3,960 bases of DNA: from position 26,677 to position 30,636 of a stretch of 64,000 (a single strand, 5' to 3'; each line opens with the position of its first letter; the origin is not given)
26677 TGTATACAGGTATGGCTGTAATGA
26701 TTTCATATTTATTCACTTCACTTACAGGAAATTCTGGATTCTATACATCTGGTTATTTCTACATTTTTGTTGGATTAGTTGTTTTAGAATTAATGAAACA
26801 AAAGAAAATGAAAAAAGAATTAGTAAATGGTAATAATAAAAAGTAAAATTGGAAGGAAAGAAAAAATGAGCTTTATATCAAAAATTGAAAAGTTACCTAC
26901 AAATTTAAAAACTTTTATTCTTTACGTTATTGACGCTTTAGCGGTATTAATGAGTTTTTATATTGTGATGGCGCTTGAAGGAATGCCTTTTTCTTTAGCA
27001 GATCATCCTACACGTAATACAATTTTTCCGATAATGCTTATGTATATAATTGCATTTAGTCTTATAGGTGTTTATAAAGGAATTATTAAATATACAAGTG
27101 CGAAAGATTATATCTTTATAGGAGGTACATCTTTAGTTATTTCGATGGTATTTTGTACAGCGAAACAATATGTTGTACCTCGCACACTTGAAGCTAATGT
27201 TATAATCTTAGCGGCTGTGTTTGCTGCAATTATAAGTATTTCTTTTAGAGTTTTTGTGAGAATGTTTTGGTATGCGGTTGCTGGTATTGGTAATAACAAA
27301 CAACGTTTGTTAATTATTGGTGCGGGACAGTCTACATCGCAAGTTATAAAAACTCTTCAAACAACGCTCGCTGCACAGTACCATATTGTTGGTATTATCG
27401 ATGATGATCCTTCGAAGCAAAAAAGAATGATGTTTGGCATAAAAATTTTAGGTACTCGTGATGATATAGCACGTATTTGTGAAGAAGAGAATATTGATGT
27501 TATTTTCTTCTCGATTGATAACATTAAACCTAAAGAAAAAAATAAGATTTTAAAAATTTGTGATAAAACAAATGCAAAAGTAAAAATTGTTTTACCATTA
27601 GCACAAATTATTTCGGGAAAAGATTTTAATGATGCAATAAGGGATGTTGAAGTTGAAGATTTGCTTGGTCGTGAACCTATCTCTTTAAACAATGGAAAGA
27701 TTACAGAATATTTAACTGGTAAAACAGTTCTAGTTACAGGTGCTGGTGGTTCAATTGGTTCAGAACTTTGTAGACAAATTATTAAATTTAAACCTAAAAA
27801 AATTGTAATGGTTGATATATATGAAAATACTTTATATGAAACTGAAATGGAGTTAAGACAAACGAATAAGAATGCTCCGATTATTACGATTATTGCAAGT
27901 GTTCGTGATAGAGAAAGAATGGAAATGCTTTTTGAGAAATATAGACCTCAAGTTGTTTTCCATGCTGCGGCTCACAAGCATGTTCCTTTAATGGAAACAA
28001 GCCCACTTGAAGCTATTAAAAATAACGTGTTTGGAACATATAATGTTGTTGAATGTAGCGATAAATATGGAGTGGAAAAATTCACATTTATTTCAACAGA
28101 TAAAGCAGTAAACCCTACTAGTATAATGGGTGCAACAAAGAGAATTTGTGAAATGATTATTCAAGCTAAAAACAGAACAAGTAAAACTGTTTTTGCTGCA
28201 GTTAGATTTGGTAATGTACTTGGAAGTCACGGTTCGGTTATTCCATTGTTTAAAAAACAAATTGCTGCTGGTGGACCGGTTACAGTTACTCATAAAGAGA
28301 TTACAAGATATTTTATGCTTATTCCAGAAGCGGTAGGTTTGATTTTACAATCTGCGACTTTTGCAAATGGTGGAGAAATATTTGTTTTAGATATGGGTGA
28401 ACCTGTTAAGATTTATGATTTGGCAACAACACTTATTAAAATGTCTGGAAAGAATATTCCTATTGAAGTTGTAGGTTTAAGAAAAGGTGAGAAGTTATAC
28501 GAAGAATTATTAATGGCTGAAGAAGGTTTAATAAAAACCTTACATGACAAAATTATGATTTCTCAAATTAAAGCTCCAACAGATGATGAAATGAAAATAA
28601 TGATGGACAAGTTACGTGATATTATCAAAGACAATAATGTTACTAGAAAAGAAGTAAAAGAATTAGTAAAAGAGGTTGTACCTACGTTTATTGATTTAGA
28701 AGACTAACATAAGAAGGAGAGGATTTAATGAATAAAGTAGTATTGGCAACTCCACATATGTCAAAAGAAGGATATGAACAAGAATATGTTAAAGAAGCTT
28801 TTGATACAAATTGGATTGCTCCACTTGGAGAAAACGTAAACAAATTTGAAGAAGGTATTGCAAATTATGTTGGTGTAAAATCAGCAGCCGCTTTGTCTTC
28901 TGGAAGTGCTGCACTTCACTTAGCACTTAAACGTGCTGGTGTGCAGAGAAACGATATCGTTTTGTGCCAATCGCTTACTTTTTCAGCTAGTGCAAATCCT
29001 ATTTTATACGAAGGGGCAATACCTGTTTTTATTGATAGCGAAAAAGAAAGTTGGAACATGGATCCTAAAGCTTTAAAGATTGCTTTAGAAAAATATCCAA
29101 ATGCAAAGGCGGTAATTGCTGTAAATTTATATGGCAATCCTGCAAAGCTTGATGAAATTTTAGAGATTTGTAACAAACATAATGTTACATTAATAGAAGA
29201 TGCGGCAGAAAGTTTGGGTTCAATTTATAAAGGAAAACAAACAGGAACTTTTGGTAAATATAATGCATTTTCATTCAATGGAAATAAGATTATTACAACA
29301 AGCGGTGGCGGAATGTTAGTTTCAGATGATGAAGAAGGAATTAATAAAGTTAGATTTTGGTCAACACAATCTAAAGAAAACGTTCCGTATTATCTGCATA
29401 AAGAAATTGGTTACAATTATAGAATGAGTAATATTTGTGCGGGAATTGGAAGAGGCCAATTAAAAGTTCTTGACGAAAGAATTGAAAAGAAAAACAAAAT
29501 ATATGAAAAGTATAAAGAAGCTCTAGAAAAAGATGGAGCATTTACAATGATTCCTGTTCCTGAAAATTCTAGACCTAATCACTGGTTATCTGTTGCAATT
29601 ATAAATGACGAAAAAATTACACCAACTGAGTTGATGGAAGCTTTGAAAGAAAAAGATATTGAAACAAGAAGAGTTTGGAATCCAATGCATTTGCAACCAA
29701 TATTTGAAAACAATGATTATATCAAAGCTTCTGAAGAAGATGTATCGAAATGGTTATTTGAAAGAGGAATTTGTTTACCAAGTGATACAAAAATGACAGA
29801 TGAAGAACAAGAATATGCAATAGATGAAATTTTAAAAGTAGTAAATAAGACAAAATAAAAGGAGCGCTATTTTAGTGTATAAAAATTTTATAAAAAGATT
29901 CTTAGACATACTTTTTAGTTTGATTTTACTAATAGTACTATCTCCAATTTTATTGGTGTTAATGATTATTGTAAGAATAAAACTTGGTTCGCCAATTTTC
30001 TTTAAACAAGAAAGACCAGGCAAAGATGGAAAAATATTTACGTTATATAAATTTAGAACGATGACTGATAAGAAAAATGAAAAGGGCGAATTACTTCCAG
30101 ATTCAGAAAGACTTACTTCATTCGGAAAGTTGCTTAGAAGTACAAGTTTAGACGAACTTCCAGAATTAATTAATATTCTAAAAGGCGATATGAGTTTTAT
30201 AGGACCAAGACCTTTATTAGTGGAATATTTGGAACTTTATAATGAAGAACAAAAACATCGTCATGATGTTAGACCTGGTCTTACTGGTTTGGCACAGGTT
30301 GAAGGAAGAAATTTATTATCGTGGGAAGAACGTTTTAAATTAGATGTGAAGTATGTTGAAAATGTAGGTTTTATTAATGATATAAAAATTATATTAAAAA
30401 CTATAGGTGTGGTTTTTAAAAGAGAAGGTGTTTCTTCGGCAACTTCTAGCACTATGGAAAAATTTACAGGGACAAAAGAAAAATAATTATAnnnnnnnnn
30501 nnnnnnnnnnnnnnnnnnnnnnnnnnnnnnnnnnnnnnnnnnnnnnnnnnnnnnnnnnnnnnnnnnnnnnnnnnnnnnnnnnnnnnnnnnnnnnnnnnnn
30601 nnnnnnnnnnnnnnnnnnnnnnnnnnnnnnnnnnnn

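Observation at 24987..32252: Possible O-linked protein glycosylation module: Wzy_C-family transferase with SGE repeats plus bacillosamine-type (PglF-PglE-PglC-GT-PglD) genes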

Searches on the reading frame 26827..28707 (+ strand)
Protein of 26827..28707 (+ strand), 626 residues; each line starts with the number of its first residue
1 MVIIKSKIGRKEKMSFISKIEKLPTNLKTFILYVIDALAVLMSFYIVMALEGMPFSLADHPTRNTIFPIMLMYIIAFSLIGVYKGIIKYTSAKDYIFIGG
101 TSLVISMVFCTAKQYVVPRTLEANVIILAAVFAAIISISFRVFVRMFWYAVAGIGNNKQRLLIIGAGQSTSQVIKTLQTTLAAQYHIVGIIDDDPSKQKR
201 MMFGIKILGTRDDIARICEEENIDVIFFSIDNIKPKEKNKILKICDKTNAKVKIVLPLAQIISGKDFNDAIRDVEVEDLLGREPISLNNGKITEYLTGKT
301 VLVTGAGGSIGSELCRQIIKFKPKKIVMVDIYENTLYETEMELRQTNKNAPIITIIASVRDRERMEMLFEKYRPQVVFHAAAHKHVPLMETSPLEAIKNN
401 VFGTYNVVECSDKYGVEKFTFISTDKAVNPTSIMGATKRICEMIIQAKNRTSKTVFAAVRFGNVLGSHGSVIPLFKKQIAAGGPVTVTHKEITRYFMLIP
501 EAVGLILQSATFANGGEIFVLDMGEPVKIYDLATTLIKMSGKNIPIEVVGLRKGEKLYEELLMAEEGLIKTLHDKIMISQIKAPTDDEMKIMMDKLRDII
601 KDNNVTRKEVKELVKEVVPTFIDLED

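Call 3: search_protein_families(library=pfam, proteins=[window:26827-28707:+], max_evalue=0.01)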
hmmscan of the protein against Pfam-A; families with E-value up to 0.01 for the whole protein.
window:26827-28707:+ (626 aa): 13 families
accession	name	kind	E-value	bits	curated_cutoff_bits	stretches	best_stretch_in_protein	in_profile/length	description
PF02719.21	Polysacc_synt_2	-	3.3e-119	397.9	20.2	1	301-579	1-291/293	Polysaccharide biosynthesis protein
PF01370.27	Epimerase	-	1.9e-24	86.8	20.9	1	301-511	1-226/240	NAD dependent epimerase/dehydratase family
PF16363.11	GDP_Man_Dehyd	-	3.2e-17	63.4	27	1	302-426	1-131/332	GDP-mannose 4,6 dehydratase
PF04321.23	RmlD_sub_bind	-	6.5e-13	48.8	27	1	300-470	2-157/287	RmlD substrate binding domain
PF01073.25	3Beta_HSD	-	1.6e-12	47.5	22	1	302-431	1-123/280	3-beta hydroxysteroid dehydrogenase/isomerase family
PF13727.12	CoA_binding_3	-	4.3e-09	37.1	25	1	133-255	52-174/175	CoA-binding domain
PF00106.31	adh_short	-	1.2e-06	28.5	26.6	1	299-373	1-72/195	short chain dehydrogenase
PF17836.7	PglD_N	-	9e-06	26.6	23.4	1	160-236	1-71/78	PglD N-terminal domain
PF07993.18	NAD_binding_4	-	0.00016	21.3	20.1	0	375-430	90-142/258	Male sterility protein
PF02254.24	TrkA_N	-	0.00072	20.3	23.8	0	162-255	2-93/116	TrkA-N domain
PF01408.29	GFO_IDH_MocA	-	0.0041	18.3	24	0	160-232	2-72/120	Oxidoreductase family, NAD-binding Rossmann fold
PF08659.16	KR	-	0.0044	17.4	22.6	0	300-422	2-134/180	KR domain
PF01488.26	Shikimate_DH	-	0.0053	17.3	24.3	0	157-189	11-43/138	Shikimate / quinate 5-dehydrogenase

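Call 4: search_protein_families(library=ncbifam, proteins=[window:26827-28707:+], max_evalue=0.01)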
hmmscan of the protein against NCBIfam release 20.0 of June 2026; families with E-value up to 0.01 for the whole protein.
window:26827-28707:+ (626 aa): 64 families (the best 25 are shown)
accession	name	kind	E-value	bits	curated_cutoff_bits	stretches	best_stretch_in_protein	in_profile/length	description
TIGR03589.1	PseB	equivalog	4.4e-57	193.5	407.75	1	297-575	3-276/324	UDP-N-acetylglucosamine 4,6-dehydratase (inverting)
TIGR04130.1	FnlA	equivalog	2.9e-50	171.1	730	1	297-568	3-271/337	UDP-N-acetylglucosamine 4,6-dehydratase/5-epimerase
TIGR03025.1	EPS_sugtrans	subfamily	8.3e-25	87.9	295.55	1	34-264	1-230/445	exopolysaccharide biosynthesis polyprenyl glycosylphosphotransferase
TIGR01179.1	galE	equivalog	1.1e-21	77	262.3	1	301-469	2-181/332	UDP-glucose 4-epimerase GalE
TIGR03023.1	WcaJ_sugtrans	equivalog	2.2e-21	76.7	410.75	1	35-263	2-234/453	undecaprenyl-phosphate glucose phosphotransferase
TIGR01181.1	dTDP_gluc_dehyt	equivalog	2.6e-17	62.9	365.1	1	301-541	2-262/321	dTDP-glucose 4,6-dehydratase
TIGR04180.1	EDH_00030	hypoth_equivalog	2.6e-14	53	475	1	301-552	1-268/297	NAD-dependent 4,6-dehydratase LegB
NF007490.0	PRK10084.1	subfamily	1.4e-13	50.5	649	1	301-415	3-115/361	dTDP-glucose 4,6-dehydratase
TIGR02622.1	CDP_4_6_dhtase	equivalog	9e-13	48.1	278.45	1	297-429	3-134/352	CDP-glucose 4,6-dehydratase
NF007582.0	PRK10217.1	equivalog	2.2e-12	46.7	698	1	299-414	2-115/355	dTDP-glucose 4,6-dehydratase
TIGR03022.1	WbaP_sugtrans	subfamily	3.8e-12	46.2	403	1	32-264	1-230/456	undecaprenyl-phosphate galactose phosphotransferase WbaP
NF007956.0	PRK10675.1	subfamily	1.6e-11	43.9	394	1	300-424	2-124/338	UDP-glucose 4-epimerase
TIGR01214.1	rmlD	equivalog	4e-11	42.5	224.05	1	300-450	1-140/285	dTDP-4-dehydrorhamnose reductase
TIGR03013.1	EpsB_2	subfamily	2.3e-10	40.1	393.35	1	31-232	6-195/443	TIGR03013 family XrtA/PEP-CTERM system glycosyltransferase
NF006619.0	PRK09186.1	equivalog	2.8e-08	33.7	255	1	296-380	2-86/256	oxidoreductase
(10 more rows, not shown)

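Call 74: search_solved_structures(query=window:26866-28704:+, max_evalue=1e-30)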
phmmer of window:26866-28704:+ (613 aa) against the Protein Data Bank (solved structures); distinct sequences matched with E-value up to 1e-30: 11.
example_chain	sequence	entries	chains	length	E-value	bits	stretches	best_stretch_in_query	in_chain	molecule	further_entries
5bju_A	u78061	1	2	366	9.7e-91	308.2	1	259-587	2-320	WlaL protein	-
5bjw_A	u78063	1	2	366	3.4e-90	306.4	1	259-587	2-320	WlaL protein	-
5bjx_A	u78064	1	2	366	4.9e-90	305.9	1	259-587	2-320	WlaL protein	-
5bjy_A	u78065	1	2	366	6.4e-90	305.5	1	259-587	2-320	WlaL protein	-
5bjv_A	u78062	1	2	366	3.2e-89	303.2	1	259-587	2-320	WlaL protein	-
6bwc_A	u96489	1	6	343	1e-49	172.8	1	284-573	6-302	Polysaccharide biosynthesis protein CapD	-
2gn4_A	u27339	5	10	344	6.5e-46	160.3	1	282-559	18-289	UDP-GlcNAc C6 dehydratase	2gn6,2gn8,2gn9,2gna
3vvb_A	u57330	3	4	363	1.4e-43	152.6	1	285-553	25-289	CapE | Capsular polysaccharide synthesis enzyme Cap8E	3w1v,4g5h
3vvc_A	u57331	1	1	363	4.9e-43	150.8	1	285-553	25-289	Capsular polysaccharide synthesis enzyme Cap8E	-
4j2o_A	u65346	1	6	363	9.3e-42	146.5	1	285-554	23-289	UDP-N-acetylglucosamine 4,6-dehydratase/5-epimerase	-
4tqg_A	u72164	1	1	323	1.6e-32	116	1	283-559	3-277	Putative dTDP-d-glucose 4 6-dehydratase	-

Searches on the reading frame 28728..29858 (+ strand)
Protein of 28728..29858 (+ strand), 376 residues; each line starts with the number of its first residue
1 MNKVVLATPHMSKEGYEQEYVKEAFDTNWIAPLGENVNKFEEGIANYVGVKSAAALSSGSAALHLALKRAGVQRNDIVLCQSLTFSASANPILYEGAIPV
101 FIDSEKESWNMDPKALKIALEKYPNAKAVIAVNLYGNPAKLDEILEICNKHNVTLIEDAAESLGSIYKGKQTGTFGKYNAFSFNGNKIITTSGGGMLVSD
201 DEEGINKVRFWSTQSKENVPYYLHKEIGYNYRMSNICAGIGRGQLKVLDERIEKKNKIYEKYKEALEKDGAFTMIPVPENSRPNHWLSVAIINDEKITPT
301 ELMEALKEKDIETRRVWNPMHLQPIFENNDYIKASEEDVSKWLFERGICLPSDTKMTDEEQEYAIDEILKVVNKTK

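Call 3: search_protein_families(library=pfam, proteins=[window:28728-29858:+], max_evalue=0.01)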
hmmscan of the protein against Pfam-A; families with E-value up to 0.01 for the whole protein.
window:28728-29858:+ (376 aa): 4 families
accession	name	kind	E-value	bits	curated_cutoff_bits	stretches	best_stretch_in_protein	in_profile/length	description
PF01041.23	DegT_DnrJ_EryC1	-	8.7e-101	338.2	19.8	1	16-368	6-359/360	DegT/DnrJ/EryC1/StrS aminotransferase family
PF00155.27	Aminotran_1_2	-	1.5e-09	38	19.7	1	38-160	45-187/361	Aminotransferase class I and II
PF01212.27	Beta_elim_lyase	-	9e-06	25.6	27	1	35-163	32-173/288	Beta-eliminating lyase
PF05889.19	SepSecS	-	0.0014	17.9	21.1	1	110-316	138-344/389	O-phosphoseryl-tRNA(Sec) selenium transferase, SepSecS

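Call 4: search_protein_families(library=ncbifam, proteins=[window:28728-29858:+], max_evalue=0.01)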
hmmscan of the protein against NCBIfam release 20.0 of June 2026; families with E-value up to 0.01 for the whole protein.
window:28728-29858:+ (376 aa): 11 families
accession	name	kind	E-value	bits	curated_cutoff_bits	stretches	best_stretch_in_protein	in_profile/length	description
TIGR04181.1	NHT_00031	hypoth_equivalog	6.9e-115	383.7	420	1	4-352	1-358/359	LegC family aminotransferase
TIGR03588.1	PseC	equivalog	2.1e-74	250.7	423.5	1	20-371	16-379/380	UDP-4-amino-4,6-dideoxy-N-acetyl-beta-L-altrosamine transaminase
NF008687.0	PRK11706.1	equivalog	2.4e-50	171.4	375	1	14-372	10-374/375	dTDP-4-amino-4,6-dideoxygalactose transaminase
NF008658.2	PRK11658.1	equivalog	1.2e-49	169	631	1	9-373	10-378/379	UDP-4-amino-4-deoxy-L-arabinose aminotransferase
NF011936.0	PRK15407.1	equivalog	1.6e-49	168.8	423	2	19-203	51-239/440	lipopolysaccharide biosynthesis protein RfbH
TIGR04427.1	PLP_DesI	equivalog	3e-45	155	650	1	16-363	33-374/390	dTDP-4-dehydro-6-deoxyglucose aminotransferase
TIGR02379.1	ECA_wecE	subfamily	7e-38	130.4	434.85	1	13-372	9-375/376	dTDP-4-amino-4,6-dideoxy-D-glucose transaminase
TIGR01977.1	am_tr_V_EF2568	hypoth_equivalog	5.1e-05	22.5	377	1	58-210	70-223/376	cysteine desulfurase family protein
NF047600.1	SerpalmtaseCFB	equivalog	0.00024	19.9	640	1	39-175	92-225/395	serine palmitoyltransferase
TIGR01825.1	gly_Cac_T_rel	subfamily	0.0022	16.7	535.4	1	38-170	81-212/385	BioF/Kbl family PLP-dependent acyltransferase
TIGR00858.1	bioF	equivalog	0.0066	15.2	426.45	0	38-169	69-199/365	8-amino-7-oxononanoate synthase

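Call 42: search_solved_structures(query=window:28728-29855:+, max_evalue=1e-40)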
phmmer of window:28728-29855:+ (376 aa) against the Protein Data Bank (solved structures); distinct sequences matched with E-value up to 1e-40: 12.
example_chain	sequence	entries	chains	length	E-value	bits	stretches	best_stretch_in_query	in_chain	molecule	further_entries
1o61_A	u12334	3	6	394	9.4e-103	347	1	5-301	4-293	aminotransferase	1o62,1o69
4ztc_A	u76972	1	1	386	5.6e-102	344.5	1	5-368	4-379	Aminotransferase homolog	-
7b0m_AAA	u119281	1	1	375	2e-82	280.2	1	7-372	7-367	Sugar aminotransferase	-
3bn1_A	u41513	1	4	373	1.4e-66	228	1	5-359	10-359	Perosamine synthetase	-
3dr7_A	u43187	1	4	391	1.7e-66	227.7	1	5-359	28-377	Putative perosamine synthetase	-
3dr4_A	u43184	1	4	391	1.2e-65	225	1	5-359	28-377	Putative perosamine synthetase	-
3frk_A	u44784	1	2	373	3.8e-48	167.4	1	16-368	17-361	QdtB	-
9bgp_A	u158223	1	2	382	1.8e-46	161.8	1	34-371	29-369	aminotransferase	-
9bgr_A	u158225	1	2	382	1.3e-45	159.1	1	34-371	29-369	aminotransferase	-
8vr5_A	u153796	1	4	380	3.4e-44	154.4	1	33-357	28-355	DegT/DnrJ/EryC1/StrS aminotransferase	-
8vr3_A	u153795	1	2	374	3.4e-44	154.4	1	33-356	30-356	DegT/DnrJ/EryC1/StrS aminotransferase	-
7b0d_A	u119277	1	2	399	3e-42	148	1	20-331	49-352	Glutamine--scyllo-inositol transaminase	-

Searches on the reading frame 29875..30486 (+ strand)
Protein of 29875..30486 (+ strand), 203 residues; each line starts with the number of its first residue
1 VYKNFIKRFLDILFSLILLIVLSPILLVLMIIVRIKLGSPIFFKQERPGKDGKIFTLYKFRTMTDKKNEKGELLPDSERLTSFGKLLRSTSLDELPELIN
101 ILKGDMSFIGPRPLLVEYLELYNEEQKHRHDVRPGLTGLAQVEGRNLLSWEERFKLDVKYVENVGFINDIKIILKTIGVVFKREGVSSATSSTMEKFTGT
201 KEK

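Call 3: search_protein_families(library=pfam, proteins=[window:29875-30486:+], max_evalue=0.01)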
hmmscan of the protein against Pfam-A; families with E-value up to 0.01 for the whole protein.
window:29875-30486:+ (203 aa): 1 family
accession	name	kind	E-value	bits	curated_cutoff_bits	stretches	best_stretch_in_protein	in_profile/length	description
PF02397.22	Bac_transf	-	7.9e-66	221.4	27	1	7-182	1-179/179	Bacterial sugar transferase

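Call 4: search_protein_families(library=ncbifam, proteins=[window:29875-30486:+], max_evalue=0.01)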
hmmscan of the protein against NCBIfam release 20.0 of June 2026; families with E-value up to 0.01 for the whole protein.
window:29875-30486:+ (203 aa): 10 families
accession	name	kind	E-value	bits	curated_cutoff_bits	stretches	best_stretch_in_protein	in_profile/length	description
TIGR03025.1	EPS_sugtrans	subfamily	3.4e-75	254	295.55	1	3-185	254-443/445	exopolysaccharide biosynthesis polyprenyl glycosylphosphotransferase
TIGR03023.1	WcaJ_sugtrans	equivalog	1e-62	212.9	410.75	1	3-183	259-449/453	undecaprenyl-phosphate glucose phosphotransferase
TIGR03022.1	WbaP_sugtrans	subfamily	1.1e-58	199.7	403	2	77-185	346-454/456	undecaprenyl-phosphate galactose phosphotransferase WbaP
NF052601.1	undeca_RfbP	equivalog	4.2e-53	180.1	330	2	76-181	131-236/244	undecaprenyl-phosphate galactose phosphotransferase family protein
TIGR03013.1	EpsB_2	subfamily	2.6e-48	165.2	393.35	1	3-185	251-441/443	TIGR03013 family XrtA/PEP-CTERM system glycosyltransferase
NF041877.1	EPS_EpsZ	equivalog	2.2e-44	151.9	800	1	6-187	265-459/459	exopolysaccharide biosynthesis polyisoprenyl-phosphate hexose-1-phosphate transferase EpsZ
NF011751.0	PRK15204.1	equivalog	1.3e-40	139.4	907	2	73-186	362-475/476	undecaprenyl-phosphate galactose phosphotransferase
NF007518.0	PRK10124.1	equivalog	2e-39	135.6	684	1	5-178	272-455/464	undecaprenyl-phosphate glucose phosphotransferase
NF050817.1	PolSacchBiosHfsE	equivalog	3.5e-34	118.3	750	1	3-179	268-458/467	polysaccharide biosynthesis protein HfsE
NF045514.1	glycotran_HepC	equivalog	1.1e-27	96.8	140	1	4-115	114-213/220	heterocyst development glycosyltransferase HepC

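Call 43: search_solved_structures(query=window:29875-30483:+, max_evalue=0.00001)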
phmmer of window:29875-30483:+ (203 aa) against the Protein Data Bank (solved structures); distinct sequences matched with E-value up to 0.00001: 7.
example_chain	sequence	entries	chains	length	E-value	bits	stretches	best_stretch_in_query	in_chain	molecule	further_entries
8e37_B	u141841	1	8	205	5.5e-79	267.3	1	1-199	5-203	N,N'-diacetylbacilliosaminyl-1-phosphate transferase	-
8g1n_A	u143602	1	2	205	1.1e-78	266.4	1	1-199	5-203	N,N'-diacetylbacilliosaminyl-1-phosphate transferase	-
30wc_A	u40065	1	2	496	7.1e-41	143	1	5-186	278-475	Undecaprenyl-phosphate galactose phosphotransferase WbaP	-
9s7s_A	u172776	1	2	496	7.1e-41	143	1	5-186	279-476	UDP-Gal::undecaprenolphosphate Gal-1-P transferase WbaP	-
9s8l_A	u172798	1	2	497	7.1e-41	143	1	5-186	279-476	UDP-Gal::undecaprenolphosphate Gal-1-P transferase WbaP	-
30us_A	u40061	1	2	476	9.3e-41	142.6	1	5-186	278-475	UDP-Gal::undecaprenolphosphate Gal-1-P transferase WbaP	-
8t53_A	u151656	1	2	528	3.4e-38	134.3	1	4-186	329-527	Undecaprenyl-phosphate galactose phosphotransferase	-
